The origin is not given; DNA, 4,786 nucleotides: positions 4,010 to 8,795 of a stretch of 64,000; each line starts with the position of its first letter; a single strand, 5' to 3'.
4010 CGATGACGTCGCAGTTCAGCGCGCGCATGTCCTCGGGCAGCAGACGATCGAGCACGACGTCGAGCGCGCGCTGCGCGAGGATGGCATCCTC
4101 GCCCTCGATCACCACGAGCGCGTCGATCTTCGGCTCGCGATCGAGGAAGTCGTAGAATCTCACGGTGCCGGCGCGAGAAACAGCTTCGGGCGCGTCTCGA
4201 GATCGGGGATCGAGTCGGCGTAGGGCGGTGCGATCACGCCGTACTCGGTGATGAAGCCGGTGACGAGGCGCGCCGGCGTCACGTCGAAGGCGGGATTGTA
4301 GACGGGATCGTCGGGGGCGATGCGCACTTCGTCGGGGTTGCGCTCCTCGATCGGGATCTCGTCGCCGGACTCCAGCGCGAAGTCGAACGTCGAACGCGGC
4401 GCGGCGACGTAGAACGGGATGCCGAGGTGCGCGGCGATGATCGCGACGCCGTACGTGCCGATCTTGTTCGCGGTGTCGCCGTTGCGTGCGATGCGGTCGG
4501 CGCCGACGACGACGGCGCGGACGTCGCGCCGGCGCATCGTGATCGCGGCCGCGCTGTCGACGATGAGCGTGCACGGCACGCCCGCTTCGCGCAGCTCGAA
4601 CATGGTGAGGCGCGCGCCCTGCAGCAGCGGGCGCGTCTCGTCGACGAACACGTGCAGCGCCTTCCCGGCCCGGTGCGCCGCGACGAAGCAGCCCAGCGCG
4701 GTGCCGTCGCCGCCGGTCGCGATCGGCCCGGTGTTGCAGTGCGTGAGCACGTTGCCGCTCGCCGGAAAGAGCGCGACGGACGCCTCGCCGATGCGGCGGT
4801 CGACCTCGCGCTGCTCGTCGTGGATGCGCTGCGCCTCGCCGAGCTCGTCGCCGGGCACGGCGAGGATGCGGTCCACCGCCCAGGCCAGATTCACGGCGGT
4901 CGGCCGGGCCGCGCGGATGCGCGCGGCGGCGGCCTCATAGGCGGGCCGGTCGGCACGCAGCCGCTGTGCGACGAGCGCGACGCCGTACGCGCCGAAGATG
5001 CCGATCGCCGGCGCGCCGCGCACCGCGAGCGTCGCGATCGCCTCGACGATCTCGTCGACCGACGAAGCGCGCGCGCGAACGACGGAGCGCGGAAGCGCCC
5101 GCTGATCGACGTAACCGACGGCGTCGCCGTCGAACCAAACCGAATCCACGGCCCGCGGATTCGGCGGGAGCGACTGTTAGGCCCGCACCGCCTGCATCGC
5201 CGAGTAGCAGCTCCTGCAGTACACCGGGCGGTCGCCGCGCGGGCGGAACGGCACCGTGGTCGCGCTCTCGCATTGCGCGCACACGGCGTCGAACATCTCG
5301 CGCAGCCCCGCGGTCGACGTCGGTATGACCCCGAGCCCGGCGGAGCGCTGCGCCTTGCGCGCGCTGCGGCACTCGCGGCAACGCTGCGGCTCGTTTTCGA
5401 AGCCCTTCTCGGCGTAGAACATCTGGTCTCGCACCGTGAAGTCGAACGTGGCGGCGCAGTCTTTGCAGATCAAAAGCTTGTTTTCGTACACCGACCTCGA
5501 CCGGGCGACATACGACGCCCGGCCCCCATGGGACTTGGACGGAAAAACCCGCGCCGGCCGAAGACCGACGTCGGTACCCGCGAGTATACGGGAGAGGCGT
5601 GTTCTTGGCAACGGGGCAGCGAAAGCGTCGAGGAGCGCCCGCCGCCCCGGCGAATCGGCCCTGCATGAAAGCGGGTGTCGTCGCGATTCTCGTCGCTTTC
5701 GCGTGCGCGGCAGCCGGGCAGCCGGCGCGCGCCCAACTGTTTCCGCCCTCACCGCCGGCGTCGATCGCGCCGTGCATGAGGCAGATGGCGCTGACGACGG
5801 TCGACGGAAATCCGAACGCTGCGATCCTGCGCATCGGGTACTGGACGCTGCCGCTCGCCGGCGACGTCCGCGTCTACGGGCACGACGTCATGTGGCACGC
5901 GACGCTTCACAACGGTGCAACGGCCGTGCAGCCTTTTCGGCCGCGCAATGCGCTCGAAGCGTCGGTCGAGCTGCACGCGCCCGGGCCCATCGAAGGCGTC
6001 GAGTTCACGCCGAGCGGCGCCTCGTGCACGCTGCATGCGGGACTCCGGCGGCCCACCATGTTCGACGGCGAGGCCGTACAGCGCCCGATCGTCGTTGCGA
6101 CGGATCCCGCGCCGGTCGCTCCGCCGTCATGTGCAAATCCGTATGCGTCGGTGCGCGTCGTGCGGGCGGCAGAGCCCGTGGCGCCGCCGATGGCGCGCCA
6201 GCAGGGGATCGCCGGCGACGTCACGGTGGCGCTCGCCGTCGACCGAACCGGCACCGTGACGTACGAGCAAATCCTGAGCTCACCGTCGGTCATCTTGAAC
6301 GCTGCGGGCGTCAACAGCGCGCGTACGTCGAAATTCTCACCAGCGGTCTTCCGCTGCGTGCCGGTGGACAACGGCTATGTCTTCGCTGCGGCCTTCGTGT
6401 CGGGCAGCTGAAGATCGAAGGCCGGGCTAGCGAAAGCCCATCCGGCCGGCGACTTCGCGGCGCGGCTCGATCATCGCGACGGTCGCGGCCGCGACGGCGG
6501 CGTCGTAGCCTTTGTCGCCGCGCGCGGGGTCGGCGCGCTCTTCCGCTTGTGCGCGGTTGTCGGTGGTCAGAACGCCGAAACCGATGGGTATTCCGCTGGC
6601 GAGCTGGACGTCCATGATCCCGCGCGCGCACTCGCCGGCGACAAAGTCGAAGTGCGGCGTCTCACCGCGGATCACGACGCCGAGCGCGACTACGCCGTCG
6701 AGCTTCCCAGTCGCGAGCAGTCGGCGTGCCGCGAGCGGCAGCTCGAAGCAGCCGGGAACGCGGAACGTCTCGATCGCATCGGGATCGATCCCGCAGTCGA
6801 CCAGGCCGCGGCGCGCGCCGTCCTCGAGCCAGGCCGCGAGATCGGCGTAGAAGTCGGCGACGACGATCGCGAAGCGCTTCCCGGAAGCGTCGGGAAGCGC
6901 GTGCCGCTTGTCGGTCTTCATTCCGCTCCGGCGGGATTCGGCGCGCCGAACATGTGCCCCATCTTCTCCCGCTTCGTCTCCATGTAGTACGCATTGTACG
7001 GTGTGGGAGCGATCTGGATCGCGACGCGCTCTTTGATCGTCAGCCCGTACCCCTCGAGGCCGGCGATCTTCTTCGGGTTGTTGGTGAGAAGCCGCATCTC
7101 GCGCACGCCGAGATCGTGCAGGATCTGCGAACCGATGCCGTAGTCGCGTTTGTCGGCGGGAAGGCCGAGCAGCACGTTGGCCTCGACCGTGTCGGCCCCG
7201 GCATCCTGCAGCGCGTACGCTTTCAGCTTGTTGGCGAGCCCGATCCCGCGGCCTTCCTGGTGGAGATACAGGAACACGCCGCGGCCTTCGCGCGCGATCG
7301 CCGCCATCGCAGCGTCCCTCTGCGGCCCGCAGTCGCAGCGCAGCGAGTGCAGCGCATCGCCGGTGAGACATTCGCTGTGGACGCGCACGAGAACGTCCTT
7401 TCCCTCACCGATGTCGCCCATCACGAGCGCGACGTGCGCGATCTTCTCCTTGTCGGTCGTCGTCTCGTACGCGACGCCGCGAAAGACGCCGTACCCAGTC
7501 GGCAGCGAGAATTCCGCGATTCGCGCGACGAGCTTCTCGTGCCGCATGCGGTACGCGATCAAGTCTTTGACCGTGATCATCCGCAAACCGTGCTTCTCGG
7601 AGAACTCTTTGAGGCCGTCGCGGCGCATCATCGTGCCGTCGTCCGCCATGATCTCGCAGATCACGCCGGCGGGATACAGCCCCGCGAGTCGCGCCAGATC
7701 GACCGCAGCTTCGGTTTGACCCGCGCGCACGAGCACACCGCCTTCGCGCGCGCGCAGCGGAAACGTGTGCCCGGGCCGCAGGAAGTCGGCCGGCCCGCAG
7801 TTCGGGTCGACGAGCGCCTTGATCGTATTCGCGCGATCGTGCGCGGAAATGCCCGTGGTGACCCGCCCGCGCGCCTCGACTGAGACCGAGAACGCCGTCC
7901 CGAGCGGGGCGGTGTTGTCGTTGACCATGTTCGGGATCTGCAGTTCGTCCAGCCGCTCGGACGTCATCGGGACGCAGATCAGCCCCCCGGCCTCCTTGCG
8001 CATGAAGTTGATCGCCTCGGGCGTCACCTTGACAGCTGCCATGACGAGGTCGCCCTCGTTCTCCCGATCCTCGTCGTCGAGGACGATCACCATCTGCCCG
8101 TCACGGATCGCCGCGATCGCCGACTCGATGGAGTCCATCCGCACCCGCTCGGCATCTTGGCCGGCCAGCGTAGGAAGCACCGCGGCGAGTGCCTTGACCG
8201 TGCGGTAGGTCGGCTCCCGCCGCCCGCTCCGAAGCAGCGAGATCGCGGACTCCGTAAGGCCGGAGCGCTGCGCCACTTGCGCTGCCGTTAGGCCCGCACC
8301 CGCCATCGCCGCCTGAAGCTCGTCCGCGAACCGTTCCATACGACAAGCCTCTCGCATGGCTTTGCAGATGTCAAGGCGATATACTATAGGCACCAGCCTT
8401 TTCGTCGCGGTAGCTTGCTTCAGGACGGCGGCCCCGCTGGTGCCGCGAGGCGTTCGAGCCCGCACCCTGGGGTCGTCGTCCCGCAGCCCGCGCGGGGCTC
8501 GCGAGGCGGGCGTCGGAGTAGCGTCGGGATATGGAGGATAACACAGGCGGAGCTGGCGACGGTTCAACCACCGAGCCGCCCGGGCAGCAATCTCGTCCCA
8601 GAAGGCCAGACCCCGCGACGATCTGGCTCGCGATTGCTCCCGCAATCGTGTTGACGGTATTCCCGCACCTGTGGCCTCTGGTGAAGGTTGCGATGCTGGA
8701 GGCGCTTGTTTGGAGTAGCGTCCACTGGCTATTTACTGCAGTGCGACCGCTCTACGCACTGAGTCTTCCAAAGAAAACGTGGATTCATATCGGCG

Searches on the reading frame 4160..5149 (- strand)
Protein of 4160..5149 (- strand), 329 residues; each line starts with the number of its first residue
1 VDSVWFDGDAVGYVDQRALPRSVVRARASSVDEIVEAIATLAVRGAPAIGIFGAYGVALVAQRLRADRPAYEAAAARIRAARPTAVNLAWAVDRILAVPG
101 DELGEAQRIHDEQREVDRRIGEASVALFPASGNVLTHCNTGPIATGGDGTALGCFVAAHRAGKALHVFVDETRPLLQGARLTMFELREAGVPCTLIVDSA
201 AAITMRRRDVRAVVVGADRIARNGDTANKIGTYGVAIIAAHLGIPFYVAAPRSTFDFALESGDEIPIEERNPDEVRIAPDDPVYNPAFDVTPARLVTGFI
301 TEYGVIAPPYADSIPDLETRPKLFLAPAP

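Call 73: search_protein_families(library=pfam, proteins=[window:4160-5149:-], max_evalue=0.01)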
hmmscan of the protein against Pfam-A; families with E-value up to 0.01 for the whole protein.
window:4160-5149:- (329 aa): 1 family
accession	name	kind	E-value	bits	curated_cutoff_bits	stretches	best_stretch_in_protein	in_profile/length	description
PF01008.23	IF-2B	-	5.1e-72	242.9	22.4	1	43-308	2-280/280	Initiation factor 2 subunit family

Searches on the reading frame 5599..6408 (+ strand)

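Call 73: search_protein_families(library=pfam, proteins=[window:5599-6408:+], max_evalue=0.01)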
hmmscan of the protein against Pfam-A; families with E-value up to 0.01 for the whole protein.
window:5599-6408:+ (270 aa): 1 family
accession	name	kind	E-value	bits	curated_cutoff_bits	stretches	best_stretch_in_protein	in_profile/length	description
PF03544.19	TonB_C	-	4.7e-08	33.8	24.6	1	196-258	6-69/79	Gram-negative bacterial TonB protein C-terminal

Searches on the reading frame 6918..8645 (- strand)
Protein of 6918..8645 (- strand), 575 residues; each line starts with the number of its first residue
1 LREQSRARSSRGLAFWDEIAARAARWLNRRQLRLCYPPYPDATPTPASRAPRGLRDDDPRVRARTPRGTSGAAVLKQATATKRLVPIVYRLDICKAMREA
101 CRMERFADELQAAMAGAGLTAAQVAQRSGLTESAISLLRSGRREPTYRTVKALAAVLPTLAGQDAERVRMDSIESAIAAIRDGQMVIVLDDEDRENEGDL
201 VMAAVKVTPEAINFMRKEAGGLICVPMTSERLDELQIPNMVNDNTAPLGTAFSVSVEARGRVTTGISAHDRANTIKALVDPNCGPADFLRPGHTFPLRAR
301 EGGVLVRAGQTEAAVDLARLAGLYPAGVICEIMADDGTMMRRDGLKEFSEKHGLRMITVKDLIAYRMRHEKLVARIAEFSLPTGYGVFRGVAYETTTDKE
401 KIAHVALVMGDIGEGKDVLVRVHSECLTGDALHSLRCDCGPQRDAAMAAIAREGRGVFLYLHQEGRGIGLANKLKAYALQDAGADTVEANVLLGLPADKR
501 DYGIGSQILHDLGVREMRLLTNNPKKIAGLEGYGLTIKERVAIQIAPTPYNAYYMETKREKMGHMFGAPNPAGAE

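Call 73: search_protein_families(library=pfam, proteins=[window:6918-8645:-], max_evalue=0.01)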
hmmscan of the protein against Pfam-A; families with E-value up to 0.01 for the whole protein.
window:6918-8645:- (575 aa): 5 families
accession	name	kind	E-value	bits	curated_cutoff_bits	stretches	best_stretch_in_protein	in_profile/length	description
PF00926.24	DHBP_synthase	-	2.9e-89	298.1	26.4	1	174-365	1-191/191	3,4-dihydroxy-2-butanone 4-phosphate synthase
PF00925.25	GTP_cyclohydro2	-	2.1e-70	236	23.3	1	375-541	2-164/165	GTP cyclohydrolase II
PF13560.12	HTH_31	-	9.1e-08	32.7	27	1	105-157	1-54/64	Helix-turn-helix domain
PF01381.28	HTH_3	-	1.4e-07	31.8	23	1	112-158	3-49/55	Helix-turn-helix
PF13443.12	HTH_26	-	0.0087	16.7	22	0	110-157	2-50/63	Cro/C1-type HTH DNA-binding domain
